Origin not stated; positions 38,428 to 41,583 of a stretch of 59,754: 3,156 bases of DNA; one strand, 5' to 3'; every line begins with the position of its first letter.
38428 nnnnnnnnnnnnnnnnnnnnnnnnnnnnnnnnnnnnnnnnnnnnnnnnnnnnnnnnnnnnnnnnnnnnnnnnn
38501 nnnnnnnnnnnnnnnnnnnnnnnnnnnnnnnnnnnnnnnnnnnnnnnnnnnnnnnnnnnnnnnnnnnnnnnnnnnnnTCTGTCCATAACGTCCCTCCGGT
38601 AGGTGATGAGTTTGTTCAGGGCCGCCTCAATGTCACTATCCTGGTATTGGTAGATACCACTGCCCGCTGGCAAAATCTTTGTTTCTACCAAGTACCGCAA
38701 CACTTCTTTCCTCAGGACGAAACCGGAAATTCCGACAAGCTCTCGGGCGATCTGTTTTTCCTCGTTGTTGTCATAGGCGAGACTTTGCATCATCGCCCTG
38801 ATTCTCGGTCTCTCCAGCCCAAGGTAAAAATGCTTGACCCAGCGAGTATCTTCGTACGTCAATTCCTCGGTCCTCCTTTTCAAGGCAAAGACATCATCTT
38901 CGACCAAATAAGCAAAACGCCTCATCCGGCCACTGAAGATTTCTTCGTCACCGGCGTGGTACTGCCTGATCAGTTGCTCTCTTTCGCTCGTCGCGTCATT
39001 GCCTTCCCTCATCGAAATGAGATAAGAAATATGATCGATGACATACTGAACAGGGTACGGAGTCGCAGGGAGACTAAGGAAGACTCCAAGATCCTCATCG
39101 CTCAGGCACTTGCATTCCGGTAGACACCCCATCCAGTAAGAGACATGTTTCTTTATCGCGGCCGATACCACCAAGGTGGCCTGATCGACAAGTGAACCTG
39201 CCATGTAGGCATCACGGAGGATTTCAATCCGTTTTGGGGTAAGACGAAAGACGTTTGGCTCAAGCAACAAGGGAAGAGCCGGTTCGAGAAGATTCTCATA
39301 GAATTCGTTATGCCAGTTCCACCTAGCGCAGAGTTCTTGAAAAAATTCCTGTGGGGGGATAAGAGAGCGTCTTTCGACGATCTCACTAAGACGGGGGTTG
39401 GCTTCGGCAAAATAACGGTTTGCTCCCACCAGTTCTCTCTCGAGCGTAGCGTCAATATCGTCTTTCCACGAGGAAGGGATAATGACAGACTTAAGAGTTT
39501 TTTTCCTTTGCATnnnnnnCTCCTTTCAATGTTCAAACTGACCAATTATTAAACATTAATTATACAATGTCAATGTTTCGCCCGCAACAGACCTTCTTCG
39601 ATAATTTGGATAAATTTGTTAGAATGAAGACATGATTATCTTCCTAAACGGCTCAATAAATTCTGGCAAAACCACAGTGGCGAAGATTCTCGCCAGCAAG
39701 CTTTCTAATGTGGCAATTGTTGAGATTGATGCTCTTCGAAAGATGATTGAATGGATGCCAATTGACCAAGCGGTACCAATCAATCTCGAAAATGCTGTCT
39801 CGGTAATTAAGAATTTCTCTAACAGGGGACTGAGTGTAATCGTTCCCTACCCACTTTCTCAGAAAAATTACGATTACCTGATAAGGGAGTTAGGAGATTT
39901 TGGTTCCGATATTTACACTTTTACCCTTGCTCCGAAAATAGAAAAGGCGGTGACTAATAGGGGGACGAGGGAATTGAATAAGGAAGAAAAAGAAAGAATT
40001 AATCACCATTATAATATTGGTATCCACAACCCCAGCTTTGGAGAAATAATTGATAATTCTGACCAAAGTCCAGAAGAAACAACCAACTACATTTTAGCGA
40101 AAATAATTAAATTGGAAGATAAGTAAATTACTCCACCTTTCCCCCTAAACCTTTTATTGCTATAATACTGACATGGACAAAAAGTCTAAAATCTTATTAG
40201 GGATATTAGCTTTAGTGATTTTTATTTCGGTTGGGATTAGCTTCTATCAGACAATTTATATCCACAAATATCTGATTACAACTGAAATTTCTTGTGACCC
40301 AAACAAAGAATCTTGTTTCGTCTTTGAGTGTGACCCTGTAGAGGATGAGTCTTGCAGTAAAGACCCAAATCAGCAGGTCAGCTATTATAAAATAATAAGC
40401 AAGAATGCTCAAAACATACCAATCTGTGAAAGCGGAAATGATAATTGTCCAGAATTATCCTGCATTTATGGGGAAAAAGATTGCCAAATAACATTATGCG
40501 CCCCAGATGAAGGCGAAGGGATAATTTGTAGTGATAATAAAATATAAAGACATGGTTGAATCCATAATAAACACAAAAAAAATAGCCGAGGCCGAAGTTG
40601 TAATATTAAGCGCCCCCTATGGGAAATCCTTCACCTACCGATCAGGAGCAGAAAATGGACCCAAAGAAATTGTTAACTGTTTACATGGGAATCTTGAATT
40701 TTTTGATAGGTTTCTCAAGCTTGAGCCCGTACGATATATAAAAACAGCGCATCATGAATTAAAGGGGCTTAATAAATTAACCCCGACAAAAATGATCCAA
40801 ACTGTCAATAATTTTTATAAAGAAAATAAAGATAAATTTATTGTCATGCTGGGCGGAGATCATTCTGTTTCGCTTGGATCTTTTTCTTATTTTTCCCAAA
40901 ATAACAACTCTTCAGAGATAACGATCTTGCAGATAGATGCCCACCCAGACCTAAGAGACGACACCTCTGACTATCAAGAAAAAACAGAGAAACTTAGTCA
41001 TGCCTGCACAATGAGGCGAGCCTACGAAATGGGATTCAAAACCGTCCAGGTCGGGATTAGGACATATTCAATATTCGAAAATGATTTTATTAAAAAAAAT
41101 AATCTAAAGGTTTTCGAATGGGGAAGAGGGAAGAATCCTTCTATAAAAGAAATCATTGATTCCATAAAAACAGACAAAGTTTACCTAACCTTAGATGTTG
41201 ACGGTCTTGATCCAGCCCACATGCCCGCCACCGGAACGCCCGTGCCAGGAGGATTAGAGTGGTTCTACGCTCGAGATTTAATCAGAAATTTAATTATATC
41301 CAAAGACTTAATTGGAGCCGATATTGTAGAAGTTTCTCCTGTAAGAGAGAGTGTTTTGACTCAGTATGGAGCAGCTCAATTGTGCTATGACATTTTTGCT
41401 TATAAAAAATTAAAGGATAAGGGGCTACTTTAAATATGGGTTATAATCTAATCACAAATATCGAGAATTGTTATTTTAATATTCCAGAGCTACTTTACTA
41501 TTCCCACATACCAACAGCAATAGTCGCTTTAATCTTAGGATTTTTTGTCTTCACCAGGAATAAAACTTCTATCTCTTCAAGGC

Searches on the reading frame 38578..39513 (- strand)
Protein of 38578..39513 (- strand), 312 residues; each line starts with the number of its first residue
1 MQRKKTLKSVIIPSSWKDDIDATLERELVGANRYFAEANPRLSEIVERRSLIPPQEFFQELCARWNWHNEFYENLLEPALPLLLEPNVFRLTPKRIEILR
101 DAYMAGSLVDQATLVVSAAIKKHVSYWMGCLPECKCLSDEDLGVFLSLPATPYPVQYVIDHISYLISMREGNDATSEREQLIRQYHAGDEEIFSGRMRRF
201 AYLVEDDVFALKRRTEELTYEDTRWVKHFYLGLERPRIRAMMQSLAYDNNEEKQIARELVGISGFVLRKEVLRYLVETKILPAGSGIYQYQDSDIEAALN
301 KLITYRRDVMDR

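Call 40: predict_structure(alignment_id=A6)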
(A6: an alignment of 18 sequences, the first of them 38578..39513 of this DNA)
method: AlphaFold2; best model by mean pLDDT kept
length: 312 residues; sequences in the alignment: 18
mean_pLDDT: 53.1   pTM: 0.39
mean pLDDT of the five models: 53.1, 45.6, 43.5, 42.8, 42.7
residues with pLDDT >= 90: 0; 70-90: 51; 50-70: 122; < 50: 139
segments of 3 or more residues with pLDDT < 50: 1-12, 20-43, 86-88, 114-137, 139-156, 218-265
pLDDT, mean of each block of 10 residues (from residue 1): 34 53 40 35 52 60 57 55 53 67 55 49 46 45 43 47 72 81 64 65 53 47 31 32 33 33 51 74 66 73 75 67
secondary structure, 60 per line:
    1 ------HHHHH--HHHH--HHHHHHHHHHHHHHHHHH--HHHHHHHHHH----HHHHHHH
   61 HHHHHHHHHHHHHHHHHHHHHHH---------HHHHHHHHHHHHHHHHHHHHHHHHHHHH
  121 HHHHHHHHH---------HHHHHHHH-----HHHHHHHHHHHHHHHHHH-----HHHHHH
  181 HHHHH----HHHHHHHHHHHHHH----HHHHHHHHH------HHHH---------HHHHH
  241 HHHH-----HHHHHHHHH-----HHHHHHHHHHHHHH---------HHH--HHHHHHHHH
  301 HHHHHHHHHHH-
elements in order: H7-11 H14-17 H20-37 H40-49 H54-83 H93-129 H139-146 H152-169 H175-185 H190-203 H208-216 H223-226 H236-244 H250-258 H264-277 H292-311

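Call 52: search_protein_representatives(alignment_id=A8)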
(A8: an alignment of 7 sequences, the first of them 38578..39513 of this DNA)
Query: 7 sequences, 313 profile positions. Proteins with E-value up to 0.001 (for the whole library): 100; up to 1e-10: 68; up to 1e-30: 39. The best 100 are listed.
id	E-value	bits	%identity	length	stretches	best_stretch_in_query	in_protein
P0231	1.5e-107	375.7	-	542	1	2-313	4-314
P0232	1.3e-98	346.4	-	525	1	2-313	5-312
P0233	2.5e-96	338.9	-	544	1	5-312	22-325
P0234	5.1e-95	334.6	-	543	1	5-313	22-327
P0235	2.3e-94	332.4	-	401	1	2-312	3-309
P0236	2.1e-93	329.3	-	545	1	4-313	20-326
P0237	1.1e-91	323.7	-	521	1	5-311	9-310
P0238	1.6e-91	323.1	-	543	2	4-310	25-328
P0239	1.6e-91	323.1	-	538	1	3-307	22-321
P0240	4.2e-90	318.4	-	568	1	3-311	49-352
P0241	1.7e-89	316.5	-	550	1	2-312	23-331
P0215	8.3e-88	310.9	-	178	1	96-280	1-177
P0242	1.1e-87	310.6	-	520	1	5-312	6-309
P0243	2.7e-87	309.2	-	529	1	1-312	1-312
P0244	1.5e-86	306.7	-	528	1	5-311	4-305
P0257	1.3e-44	169.0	-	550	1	5-310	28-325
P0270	5.2e-27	111.2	-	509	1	15-305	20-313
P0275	1.8e-21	93.0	-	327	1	32-310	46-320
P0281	2.9e-18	82.5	-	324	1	51-308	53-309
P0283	1.0e-14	70.8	-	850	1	11-261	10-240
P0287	3.7e-13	65.7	-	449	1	50-308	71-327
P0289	7.6e-13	64.7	-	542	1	53-307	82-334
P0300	4.3e-10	55.6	-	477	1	7-278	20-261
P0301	1.3e-09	54.1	-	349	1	15-306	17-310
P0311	9.6e-08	47.9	-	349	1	114-293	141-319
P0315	6.9e-07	45.1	-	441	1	138-306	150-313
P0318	3.5e-06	42.8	-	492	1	5-309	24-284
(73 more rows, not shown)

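Call 53: search_protein_families(library=pfam, proteins=[P0283, P0275, P0281, P0287, P0300, P0315, P0318, P0301, P0311, P0257], max_evalue=0.1)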
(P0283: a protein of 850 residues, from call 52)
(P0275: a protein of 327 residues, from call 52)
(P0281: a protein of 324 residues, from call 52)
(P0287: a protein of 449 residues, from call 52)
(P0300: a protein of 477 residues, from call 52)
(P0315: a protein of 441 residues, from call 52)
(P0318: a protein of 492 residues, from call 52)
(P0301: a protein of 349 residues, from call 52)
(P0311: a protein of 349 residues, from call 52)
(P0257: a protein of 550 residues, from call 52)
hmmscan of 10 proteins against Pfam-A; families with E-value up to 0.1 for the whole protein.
P0283 (850 aa): 3 families
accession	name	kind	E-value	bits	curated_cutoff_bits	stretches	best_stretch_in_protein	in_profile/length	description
PF01326.24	PPDK_N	-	9.9e-13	48.5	27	2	686-733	263-312/328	Pyruvate phosphate dikinase, AMP/ATP-binding domain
PF00391.29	PEP-utilizers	-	0.00018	21.4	23.1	1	777-829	2-54/72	PEP-utilising enzyme, mobile domain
PF11814.14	DUF3335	-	0.07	13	25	0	285-316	2-33/206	Peptidase_C39 like family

P0275 (327 aa): 1 family
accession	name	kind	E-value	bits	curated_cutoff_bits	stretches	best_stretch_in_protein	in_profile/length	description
PF21170.4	FAN1_TPR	-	0.054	13.9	24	0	52-108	41-95/154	Fanconi-associated nuclease 1, TPR domain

P0281 (324 aa): 0 families

P0287 (449 aa): 0 families

P0300 (477 aa): 1 family
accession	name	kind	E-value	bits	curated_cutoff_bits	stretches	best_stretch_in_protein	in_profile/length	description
PF11814.14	DUF3335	-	0.018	15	25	1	295-331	4-41/206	Peptidase_C39 like family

P0315 (441 aa): 0 families

P0318 (492 aa): 1 family
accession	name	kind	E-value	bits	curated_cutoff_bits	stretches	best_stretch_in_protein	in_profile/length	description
PF11814.14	DUF3335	-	0.001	19.1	25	1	279-409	2-133/206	Peptidase_C39 like family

P0301 (349 aa): 0 families

P0311 (349 aa): 1 family
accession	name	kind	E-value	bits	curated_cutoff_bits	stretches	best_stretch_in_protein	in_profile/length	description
PF03937.21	Sdh5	-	0.048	14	27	0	256-305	26-75/76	Flavinator of succinate dehydrogenase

P0257 (550 aa): 2 families
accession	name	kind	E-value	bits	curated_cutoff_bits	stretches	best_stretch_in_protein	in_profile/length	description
PF13529.12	Peptidase_C39_2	-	9.8e-06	26.6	24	1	330-483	3-142/143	Peptidase_C39 like family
PF12385.14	Peptidase_C70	-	0.0042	17.4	19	0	445-490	84-130/141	Papain-like cysteine protease AvrRpt2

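Call 70: find_encoding_contigs(protein=P0283, flank=6000, max_places=3)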
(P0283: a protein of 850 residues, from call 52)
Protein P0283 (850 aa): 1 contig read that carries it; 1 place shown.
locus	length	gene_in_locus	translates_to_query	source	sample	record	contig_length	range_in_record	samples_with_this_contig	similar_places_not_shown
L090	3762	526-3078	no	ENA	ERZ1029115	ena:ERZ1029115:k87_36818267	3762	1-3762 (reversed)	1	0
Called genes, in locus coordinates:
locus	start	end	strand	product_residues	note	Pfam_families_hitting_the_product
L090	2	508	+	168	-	?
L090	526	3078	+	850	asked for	PF01326:PPDK_N (weak)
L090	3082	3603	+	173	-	-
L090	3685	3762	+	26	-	?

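Call 71: find_encoding_contigs(protein=P0275, flank=6000, max_places=3)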
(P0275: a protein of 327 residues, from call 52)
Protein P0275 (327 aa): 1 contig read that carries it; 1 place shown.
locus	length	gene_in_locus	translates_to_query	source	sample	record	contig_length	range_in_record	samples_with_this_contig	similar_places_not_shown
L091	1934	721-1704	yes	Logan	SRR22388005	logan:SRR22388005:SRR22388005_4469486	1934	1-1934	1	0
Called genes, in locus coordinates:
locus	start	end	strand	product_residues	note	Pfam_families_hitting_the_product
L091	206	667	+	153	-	PF27765:UCP032817-like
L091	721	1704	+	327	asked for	-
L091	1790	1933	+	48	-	?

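Call 72: find_encoding_contigs(protein=P0281, flank=6000, max_places=3)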
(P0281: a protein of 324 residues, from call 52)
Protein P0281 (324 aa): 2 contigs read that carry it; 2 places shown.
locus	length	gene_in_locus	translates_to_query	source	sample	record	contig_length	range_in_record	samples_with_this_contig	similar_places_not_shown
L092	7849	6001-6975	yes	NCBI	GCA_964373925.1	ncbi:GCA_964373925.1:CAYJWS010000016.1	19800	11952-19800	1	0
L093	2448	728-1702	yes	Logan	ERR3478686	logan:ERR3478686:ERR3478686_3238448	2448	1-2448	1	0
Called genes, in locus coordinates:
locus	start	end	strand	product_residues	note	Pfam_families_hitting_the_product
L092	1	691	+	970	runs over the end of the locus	-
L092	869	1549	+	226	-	PF16927:HisKA_7TM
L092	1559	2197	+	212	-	PF00583:Acetyltransf_1, PF13508:Acetyltransf_7, PF13673:Acetyltransf_10, PF08445:FR47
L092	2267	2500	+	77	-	-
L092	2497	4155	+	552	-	PF00133:tRNA-synt_1, PF01406:tRNA-synt_1e (faint), PF09334:tRNA-synt_1g, PF19303:Anticodon_3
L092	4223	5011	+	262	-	-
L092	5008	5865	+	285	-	PF05114:MbnB_TglH_ChrH, PF01261:AP_endonuc_2 (faint)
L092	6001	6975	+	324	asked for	-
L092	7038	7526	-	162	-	-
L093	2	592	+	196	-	?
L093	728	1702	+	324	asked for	-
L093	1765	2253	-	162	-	-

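Call 76: find_encoding_contigs(protein=P0301, flank=6000, max_places=3)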
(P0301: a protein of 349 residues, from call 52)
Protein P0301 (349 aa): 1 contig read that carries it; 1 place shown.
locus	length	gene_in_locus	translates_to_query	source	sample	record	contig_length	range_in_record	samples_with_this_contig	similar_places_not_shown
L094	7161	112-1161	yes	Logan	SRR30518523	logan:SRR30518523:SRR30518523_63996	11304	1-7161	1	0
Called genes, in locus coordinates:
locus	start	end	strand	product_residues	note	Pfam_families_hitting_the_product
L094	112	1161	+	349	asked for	-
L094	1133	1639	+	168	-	-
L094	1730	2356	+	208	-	PF12146:Hydrolase_4 (weak)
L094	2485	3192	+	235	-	-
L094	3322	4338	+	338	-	PF24827:AstE_AspA_cat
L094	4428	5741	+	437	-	PF26299:MurL_N, PF26298:MurL_epimerase_C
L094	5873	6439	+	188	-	-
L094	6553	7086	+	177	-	-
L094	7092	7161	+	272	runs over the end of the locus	-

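Call 80: fold_search(model_id=the predicted structure, library=pdb)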
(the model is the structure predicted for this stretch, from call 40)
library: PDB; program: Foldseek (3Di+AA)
matches with E <= 10: 67; with E <= 0.001: 0
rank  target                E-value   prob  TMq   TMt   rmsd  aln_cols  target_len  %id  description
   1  9qxx_A                8.0e-01  0.08  0.13  0.08  34.4       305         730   16  JetABC DNA loaded state dimer (released 2025-10-01)
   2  8w8e_V                1.2e+00  0.05  0.13  0.09  30.4       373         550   15  human co-transcriptional RNA capping enzyme RNGTT (released 2024-04-10)
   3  3qml_D                1.8e+00  0.06  0.14  0.16  22.7       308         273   12  The structural analysis of Sil1-Bip complex reveals the mechanism for Sil1 to function as a novel nucleotide exchange  (released 2011-06-29)
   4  9qxu_A                2.5e+00  0.04  0.14  0.07  33.6       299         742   16  JetABC DNA loaded state monomer (open) (released 2025-10-01)
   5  7p3r_A                3.0e+00  0.02  0.12  0.12  33.9       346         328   12  Helical structure of the toxin MakA from Vibrio cholera (released 2022-02-23)
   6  5nnv_D                3.5e+00  0.02  0.10  0.12  46.0       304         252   11  Structure of a Bacillus subtilis Smc coiled coil middle fragment (released 2017-06-21)
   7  9dlr_A                4.2e+00  0.02  0.12  0.15  22.9       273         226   13  Cryo-EM structure of the human TREX-2.1 complex (LENG8/PCID2/DSS1) bound to the N-terminal motif of DDX39B(UAP56) (released 2025-09-17)
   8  5nl6_A                4.4e+00  0.02  0.11  0.14  30.7       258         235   10  The crystal structure of the two spectrin repeat domains from Entamoeba histolytica (released 2018-05-16)
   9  5ltw_B                5.1e+00  0.04  0.16  0.20  17.2       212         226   14  Complex of human 14-3-3 sigma CLU1 mutant with phosphorylated heat shock protein B6 (released 2017-02-01)
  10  8rrm_A                5.6e+00  0.04  0.15  0.19  17.2       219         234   14  tripartite complex between 14-3-3 sigma, Fusicoccin-A, and a phosphopeptide optimized for a Fusicoccin-mediated stabil (released 2025-02-12)
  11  6iqs_A                5.6e+00  0.02  0.11  0.12  19.6       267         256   17  Crystal structure of Prc with L245A and L340G mutations in complex with NlpI (released 2019-07-24)
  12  9d12_C                5.9e+00  0.07  0.09  0.22  14.2        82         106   12  Smarca2 Bromodomain in complex with compound 15 (released 2025-01-15)
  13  9e30_C                5.9e+00  0.07  0.09  0.21  14.0        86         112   12  Discovery of Potent, Highly Selective and Efficacious SMARCA2 Degraders - Compound 13 (released 2024-12-18)
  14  9lni                  5.9e+00  0.03  0.12  0.17  20.1       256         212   11  Crystal structure of the de novo designed protein ZZ1 (released 2025-06-04)
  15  5lm2_B                5.9e+00  0.02  0.12  0.11  36.6       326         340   14  Crystal Structure of HD-PTP phosphatase (released 2016-11-30)
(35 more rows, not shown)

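Call 81: find_encoding_contigs(protein=P0270, flank=5000, max_places=2)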
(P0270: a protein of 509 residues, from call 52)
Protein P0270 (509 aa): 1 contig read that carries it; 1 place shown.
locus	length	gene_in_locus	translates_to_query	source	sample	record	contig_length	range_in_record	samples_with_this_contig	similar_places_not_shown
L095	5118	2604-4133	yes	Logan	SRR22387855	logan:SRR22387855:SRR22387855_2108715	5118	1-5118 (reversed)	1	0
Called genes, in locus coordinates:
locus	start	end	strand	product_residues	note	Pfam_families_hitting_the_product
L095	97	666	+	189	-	-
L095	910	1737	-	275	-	PF05114:MbnB_TglH_ChrH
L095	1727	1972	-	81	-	-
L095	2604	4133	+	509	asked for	-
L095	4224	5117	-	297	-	?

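Call 82: find_encoding_contigs(protein=P0289, flank=5000, max_places=2)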
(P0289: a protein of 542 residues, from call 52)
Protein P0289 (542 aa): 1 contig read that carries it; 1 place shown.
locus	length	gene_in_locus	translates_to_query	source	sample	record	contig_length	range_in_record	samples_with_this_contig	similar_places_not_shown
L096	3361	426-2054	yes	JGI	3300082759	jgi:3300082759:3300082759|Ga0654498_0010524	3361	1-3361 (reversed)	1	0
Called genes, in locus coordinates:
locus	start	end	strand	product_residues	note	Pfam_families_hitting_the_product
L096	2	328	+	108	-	?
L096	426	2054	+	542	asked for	PF03412:Peptidase_C39 (faint)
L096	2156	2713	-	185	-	PF01195:Pept_tRNA_hydro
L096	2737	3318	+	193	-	PF10502:Peptidase_S26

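Call 98: search_protein_families(library=pfam, proteins=[L092:4223-5008:+, L095:1730-2404:-, L094:1043-1636:+, L092:5008-5862:+], max_evalue=0.01)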
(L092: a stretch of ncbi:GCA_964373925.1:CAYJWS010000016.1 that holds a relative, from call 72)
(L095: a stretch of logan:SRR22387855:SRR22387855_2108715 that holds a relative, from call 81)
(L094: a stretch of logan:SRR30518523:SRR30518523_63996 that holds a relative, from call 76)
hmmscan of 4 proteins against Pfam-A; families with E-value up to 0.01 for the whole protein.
L092:4223-5008:+ (262 aa): 0 families

L095:1730-2404:- (225 aa): 0 families

L094:1043-1636:+ (198 aa): 3 families
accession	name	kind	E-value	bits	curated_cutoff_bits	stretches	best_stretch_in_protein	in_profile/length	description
PF13529.12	Peptidase_C39_2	-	1.1e-05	26.5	24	1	15-166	5-142/143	Peptidase_C39 like family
PF11814.14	DUF3335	-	0.00042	20.3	25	1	16-167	4-166/206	Peptidase_C39 like family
PF03412.21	Peptidase_C39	-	0.002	18.4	22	0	17-89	6-72/133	Peptidase C39 family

L092:5008-5862:+ (285 aa): 2 families
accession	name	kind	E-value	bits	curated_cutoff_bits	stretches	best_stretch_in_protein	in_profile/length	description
PF05114.20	MbnB_TglH_ChrH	-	1.2e-73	248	25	1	12-271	2-261/263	RiPP precursor modification enzyme MbnB/TglH/ChrH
PF01261.30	AP_endonuc_2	-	3.5e-05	24.1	31.1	1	32-217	10-193/249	Xylose isomerase-like TIM barrel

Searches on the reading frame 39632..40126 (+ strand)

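Call 3: search_protein_families(library=pfam, proteins=[window:39632-40126:+], max_evalue=0.01)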
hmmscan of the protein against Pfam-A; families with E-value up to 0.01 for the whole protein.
window:39632-40126:+ (164 aa): 6 families
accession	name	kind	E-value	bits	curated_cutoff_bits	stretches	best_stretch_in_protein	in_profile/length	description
PF13238.12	AAA_18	-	0.00015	22.6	29.4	1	3-62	1-63/128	AAA domain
PF07931.18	CPT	-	0.00062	20.1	22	1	1-36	2-38/172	Chloramphenicol phosphotransferase-like protein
PF06414.18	Zeta_toxin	-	0.0008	19.3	22.3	1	2-39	18-58/199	Zeta toxin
PF01121.26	CoaE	-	0.0073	16.4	27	0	1-37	1-35/180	Dephospho-CoA kinase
PF01712.25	dNK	-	0.0093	16.2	27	0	4-31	2-29/203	Deoxynucleoside kinase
PF00004.35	AAA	-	0.01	16.8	21.2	0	4-38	2-35/131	ATPase family associated with various cellular activities (AAA)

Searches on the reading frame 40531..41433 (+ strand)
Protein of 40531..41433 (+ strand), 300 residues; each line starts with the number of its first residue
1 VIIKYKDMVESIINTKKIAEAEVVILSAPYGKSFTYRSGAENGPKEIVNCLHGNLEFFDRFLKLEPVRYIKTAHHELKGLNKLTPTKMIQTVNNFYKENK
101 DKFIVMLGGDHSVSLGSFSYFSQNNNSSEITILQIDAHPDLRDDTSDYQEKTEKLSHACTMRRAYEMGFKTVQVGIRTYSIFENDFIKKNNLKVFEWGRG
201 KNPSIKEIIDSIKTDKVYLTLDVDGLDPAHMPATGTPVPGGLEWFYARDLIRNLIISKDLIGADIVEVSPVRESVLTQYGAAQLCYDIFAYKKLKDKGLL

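Call 3: search_protein_families(library=pfam, proteins=[window:40531-41433:+], max_evalue=0.01)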
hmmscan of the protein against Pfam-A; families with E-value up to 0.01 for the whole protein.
window:40531-41433:+ (300 aa): 1 family
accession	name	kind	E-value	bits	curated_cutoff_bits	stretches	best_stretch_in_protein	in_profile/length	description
PF00491.26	Arginase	-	1.9e-55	188.7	22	1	22-288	2-277/280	Arginase family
